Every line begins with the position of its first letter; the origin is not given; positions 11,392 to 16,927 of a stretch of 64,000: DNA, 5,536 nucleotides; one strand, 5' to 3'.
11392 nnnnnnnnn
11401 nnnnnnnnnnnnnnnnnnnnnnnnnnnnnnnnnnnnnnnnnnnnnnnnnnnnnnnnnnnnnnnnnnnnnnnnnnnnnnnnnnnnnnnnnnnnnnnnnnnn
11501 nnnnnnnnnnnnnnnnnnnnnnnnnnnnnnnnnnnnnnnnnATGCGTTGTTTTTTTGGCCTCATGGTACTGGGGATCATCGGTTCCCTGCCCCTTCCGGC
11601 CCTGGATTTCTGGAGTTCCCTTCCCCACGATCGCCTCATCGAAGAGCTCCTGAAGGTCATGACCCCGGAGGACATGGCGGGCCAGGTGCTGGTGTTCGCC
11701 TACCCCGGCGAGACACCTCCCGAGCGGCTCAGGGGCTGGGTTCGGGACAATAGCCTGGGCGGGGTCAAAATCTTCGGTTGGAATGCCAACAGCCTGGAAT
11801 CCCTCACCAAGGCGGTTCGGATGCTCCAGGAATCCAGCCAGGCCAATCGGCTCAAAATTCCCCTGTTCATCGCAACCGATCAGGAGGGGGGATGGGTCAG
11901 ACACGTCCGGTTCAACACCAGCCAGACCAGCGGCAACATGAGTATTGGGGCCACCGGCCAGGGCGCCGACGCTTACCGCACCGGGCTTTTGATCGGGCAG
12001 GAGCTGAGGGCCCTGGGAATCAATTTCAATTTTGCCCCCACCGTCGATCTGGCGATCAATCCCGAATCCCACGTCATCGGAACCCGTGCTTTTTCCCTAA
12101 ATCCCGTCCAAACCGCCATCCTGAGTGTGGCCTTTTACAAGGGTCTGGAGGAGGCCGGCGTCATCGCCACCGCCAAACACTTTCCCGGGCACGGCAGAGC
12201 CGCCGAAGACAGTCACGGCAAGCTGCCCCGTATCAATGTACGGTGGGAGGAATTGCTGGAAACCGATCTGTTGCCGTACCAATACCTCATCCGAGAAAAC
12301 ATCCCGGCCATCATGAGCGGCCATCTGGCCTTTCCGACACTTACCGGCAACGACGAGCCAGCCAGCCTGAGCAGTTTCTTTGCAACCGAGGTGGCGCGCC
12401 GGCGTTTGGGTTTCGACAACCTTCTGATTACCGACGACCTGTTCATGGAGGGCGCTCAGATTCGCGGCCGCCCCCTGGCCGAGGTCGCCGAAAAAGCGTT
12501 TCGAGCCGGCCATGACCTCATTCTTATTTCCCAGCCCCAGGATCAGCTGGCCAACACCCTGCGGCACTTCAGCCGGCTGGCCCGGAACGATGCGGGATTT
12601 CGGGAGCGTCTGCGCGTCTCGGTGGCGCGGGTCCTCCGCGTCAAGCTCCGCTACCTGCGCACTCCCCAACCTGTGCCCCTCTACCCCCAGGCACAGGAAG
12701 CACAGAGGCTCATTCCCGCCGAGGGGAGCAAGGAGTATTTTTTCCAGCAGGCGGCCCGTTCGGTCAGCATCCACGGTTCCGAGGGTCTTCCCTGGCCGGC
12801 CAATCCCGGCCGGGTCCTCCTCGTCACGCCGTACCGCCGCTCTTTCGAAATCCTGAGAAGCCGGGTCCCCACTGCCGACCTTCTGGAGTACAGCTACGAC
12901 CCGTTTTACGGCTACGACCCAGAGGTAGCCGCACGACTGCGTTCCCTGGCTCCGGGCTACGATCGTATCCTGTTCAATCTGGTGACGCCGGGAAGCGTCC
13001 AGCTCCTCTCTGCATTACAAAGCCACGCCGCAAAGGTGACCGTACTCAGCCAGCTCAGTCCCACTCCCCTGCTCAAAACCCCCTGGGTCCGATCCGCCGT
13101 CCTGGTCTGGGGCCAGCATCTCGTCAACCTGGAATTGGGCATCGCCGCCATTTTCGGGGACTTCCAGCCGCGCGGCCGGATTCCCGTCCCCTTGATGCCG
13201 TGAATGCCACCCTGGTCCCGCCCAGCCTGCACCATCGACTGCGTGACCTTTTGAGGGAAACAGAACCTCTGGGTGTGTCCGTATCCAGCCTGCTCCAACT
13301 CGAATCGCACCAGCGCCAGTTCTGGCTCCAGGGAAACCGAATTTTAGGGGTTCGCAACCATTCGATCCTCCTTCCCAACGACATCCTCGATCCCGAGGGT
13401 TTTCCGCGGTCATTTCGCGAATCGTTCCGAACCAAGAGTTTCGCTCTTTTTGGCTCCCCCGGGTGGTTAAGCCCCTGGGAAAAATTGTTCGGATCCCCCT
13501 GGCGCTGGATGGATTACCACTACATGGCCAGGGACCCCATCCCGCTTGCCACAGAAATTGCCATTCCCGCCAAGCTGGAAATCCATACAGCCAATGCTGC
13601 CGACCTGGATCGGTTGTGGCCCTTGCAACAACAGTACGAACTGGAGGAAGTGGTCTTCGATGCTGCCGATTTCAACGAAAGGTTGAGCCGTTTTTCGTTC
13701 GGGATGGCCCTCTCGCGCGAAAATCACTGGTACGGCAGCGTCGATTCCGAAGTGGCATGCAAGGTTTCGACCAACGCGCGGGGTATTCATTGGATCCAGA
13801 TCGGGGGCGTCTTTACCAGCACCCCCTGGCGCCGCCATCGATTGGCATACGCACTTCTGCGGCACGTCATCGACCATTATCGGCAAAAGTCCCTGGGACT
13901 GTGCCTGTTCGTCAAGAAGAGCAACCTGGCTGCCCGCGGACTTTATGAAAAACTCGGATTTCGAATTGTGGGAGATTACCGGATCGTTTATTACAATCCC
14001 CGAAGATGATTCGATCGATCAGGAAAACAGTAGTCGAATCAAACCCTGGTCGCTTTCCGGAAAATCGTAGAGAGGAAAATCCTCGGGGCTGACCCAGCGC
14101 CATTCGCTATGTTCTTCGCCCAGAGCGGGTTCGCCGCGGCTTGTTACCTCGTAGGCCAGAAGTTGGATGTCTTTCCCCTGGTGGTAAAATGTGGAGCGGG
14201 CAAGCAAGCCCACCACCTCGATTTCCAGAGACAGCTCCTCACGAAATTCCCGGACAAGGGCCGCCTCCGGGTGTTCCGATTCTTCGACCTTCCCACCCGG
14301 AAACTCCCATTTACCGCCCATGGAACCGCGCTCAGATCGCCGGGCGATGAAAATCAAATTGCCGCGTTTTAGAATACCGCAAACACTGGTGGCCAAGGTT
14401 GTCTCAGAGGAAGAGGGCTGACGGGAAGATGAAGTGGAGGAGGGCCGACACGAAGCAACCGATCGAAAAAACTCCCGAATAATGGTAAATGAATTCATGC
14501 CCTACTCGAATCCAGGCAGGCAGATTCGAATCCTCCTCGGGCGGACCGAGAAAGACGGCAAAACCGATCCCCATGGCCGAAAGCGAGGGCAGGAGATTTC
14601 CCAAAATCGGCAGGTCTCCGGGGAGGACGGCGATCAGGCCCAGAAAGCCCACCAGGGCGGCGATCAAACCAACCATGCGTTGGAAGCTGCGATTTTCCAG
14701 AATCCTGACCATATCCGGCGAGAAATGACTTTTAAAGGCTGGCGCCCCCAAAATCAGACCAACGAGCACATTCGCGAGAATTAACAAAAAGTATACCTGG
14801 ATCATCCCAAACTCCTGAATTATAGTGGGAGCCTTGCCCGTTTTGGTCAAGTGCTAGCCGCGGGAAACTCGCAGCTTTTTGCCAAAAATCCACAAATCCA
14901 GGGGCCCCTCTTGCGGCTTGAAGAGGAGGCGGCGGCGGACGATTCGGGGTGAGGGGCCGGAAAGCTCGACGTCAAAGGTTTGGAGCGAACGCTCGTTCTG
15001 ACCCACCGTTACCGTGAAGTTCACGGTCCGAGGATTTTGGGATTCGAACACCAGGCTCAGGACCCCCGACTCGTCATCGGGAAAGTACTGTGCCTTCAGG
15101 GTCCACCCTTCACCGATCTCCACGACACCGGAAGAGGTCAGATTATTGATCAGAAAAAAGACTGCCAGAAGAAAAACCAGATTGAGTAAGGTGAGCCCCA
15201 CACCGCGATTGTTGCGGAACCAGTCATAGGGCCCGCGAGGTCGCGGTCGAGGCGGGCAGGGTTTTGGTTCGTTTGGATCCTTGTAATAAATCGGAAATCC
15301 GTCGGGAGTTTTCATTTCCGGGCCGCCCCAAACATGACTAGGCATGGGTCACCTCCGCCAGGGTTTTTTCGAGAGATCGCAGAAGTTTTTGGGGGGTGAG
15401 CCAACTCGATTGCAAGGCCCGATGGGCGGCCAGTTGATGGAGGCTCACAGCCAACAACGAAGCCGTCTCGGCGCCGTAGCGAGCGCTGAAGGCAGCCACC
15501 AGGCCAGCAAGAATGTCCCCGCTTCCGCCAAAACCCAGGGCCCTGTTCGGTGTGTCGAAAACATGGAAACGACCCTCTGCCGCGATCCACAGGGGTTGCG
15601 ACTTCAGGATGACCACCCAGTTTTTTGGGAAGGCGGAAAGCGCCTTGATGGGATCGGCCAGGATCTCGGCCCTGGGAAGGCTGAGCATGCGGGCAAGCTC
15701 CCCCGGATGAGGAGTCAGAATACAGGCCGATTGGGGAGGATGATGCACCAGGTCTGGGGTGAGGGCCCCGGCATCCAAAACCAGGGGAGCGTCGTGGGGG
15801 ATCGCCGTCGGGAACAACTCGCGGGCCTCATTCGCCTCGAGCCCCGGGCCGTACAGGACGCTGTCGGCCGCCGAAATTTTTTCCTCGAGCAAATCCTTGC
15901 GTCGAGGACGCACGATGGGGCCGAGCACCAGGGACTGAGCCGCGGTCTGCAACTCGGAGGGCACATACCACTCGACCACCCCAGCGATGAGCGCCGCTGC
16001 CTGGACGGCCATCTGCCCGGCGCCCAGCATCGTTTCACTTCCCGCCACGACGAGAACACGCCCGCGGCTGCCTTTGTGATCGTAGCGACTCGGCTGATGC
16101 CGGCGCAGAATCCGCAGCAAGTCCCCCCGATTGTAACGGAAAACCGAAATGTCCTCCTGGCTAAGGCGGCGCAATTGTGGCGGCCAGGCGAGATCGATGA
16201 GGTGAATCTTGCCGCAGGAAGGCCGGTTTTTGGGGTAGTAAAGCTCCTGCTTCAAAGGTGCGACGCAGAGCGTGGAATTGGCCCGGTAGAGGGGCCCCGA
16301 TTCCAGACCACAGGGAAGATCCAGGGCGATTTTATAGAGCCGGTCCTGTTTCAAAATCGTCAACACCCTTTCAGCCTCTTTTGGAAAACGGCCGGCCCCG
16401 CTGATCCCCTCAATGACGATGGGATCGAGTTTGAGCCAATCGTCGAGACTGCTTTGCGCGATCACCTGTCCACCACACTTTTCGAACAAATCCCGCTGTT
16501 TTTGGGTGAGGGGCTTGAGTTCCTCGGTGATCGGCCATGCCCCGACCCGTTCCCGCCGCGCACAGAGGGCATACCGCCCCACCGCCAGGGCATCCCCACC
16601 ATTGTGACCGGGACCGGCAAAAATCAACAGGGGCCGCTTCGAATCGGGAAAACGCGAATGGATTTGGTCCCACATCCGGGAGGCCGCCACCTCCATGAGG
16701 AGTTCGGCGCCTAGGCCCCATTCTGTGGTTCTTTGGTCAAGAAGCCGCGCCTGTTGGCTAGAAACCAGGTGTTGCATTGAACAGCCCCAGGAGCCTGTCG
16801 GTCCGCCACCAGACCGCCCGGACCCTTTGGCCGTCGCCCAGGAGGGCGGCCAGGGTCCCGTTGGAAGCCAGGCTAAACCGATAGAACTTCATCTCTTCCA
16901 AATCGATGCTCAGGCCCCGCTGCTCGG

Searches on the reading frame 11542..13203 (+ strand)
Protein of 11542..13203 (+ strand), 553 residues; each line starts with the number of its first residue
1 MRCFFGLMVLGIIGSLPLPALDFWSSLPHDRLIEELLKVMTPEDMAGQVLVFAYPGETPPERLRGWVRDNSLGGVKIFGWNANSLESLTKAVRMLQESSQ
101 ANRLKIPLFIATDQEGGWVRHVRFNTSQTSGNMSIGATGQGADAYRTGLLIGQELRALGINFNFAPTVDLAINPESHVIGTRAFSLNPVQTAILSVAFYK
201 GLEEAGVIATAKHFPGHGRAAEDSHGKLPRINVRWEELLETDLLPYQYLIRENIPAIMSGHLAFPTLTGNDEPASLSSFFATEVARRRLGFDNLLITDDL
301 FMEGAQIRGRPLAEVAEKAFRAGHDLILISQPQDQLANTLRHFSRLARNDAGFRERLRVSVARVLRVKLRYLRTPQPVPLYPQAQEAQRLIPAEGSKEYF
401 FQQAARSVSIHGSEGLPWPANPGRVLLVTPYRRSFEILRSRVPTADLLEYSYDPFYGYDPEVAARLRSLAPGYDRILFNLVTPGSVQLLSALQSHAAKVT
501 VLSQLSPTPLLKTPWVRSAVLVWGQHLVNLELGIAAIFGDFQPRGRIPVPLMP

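Call 65: search_protein_families(library=pfam, proteins=[window:11542-13203:+], max_evalue=0.0001)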
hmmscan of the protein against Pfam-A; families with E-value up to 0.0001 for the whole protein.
window:11542-13203:+ (553 aa): 1 family
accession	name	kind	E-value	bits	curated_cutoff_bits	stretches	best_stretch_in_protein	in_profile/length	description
PF00933.27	Glyco_hydro_3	-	6.2e-66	223.4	27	1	58-367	15-316/316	Glycosyl hydrolase family 3 N terminal domain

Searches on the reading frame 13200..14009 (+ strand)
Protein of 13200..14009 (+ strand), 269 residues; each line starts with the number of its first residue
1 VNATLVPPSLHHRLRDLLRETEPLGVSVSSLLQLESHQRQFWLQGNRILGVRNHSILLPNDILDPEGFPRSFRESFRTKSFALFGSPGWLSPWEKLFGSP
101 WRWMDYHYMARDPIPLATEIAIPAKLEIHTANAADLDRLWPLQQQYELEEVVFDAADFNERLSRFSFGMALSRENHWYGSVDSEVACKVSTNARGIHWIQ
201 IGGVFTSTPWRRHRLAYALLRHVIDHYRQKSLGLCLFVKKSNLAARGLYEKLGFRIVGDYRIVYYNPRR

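Call 65: search_protein_families(library=pfam, proteins=[window:13200-14009:+], max_evalue=0.0001)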
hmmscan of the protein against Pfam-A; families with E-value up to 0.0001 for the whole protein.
window:13200-14009:+ (269 aa): 4 families
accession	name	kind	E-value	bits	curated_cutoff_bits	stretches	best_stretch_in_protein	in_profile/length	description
PF00583.31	Acetyltransf_1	-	1.5e-09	38.6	20.7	1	181-254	40-116/116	Acetyltransferase (GNAT) family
PF13508.13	Acetyltransf_7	-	9.4e-07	29.6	27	1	196-255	27-83/84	Acetyltransferase (GNAT) domain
PF13673.13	Acetyltransf_10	-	3.4e-06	27.5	23.6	1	172-259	28-112/128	Acetyltransferase (GNAT) domain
PF08445.16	FR47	-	2.3e-05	24.7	22.1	1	201-257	24-80/86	FR47-like protein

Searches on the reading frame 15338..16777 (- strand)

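Call 66: search_protein_families(library=pfam, proteins=[window:15338-16777:-], max_evalue=0.0001)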
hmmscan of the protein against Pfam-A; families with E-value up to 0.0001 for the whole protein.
window:15338-16777:- (479 aa): 2 families
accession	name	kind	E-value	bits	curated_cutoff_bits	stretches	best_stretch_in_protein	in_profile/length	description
PF01256.23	Carb_kinase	-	2.7e-31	109.3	27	1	241-467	1-238/242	NAD(P)H-hydrate dehydratase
PF03853.21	YjeF_N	-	4.8e-19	69.4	24.9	1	26-176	3-167/169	YjeF-related protein N-terminus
